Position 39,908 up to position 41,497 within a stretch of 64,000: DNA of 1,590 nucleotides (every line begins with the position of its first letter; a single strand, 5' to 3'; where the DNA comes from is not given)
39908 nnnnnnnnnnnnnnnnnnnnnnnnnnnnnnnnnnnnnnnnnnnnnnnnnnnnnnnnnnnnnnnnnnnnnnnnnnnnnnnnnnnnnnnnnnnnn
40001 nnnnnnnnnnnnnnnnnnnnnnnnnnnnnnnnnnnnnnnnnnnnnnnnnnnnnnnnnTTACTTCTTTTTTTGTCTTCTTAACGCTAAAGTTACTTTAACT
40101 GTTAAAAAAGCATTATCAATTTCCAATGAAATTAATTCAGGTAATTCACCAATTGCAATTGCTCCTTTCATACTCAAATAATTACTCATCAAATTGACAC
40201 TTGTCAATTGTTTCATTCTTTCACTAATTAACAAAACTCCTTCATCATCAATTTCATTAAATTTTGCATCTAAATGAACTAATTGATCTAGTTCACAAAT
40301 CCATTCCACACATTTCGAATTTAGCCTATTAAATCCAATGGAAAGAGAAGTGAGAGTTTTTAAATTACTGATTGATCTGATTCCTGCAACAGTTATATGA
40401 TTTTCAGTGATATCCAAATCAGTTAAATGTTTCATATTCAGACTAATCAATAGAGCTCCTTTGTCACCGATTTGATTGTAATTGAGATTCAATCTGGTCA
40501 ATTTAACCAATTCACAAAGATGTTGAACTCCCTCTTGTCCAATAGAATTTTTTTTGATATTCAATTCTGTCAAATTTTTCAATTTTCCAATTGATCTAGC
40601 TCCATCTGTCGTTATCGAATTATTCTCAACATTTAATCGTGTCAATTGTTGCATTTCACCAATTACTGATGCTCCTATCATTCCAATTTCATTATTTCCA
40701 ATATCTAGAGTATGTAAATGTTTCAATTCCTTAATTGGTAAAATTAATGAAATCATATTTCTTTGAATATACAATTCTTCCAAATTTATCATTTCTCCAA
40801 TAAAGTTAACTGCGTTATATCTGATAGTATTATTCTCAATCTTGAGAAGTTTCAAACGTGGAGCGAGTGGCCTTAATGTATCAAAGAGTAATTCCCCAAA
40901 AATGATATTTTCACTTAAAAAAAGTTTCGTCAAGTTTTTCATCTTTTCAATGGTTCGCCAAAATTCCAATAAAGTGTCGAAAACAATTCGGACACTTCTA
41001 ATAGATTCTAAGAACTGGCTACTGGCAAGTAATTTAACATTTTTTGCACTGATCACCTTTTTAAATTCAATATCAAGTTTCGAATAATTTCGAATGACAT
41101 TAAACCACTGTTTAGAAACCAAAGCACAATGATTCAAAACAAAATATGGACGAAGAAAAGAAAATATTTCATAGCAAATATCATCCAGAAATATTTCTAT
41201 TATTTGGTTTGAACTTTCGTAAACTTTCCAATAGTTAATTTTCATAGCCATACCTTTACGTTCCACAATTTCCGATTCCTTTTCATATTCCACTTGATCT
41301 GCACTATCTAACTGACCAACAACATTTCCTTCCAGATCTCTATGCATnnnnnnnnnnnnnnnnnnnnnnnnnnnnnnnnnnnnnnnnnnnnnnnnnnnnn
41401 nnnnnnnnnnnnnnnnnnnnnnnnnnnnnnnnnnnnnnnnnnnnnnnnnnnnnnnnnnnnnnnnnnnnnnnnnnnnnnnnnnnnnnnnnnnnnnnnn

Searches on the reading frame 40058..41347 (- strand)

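Call 63: search_protein_families(library=pfam, proteins=[window:40058-41347:-], max_evalue=0.001)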
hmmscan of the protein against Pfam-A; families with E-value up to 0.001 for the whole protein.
window:40058-41347:- (429 aa): 7 families
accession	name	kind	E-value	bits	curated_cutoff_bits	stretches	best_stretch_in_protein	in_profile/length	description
PF13855.12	LRR_8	-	8.8e-24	83.5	27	3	210-269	2-61/61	Leucine rich repeat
PF13516.12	LRR_6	-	2.6e-23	80.6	23.4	1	282-301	4-23/24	Leucine Rich repeat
PF23598.1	LRR_14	-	2.7e-18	66.3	40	1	205-411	66-271/353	Leucine-rich repeat region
PF12799.13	LRR_4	-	1.9e-16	60.1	27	2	188-222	2-37/44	Leucine Rich repeats (2 copies)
PF00560.39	LRR_1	-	3.4e-10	38.5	20.6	0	234-256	1-23/23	Leucine Rich Repeat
PF12937.12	F-box-like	-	0.00017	21.7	24.3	1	55-86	6-36/47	F-box-like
PF25013.1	LRR_Zer-1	-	0.0003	21.4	27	0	304-365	6-65/137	Zer-1-like, Leucine-rich repeats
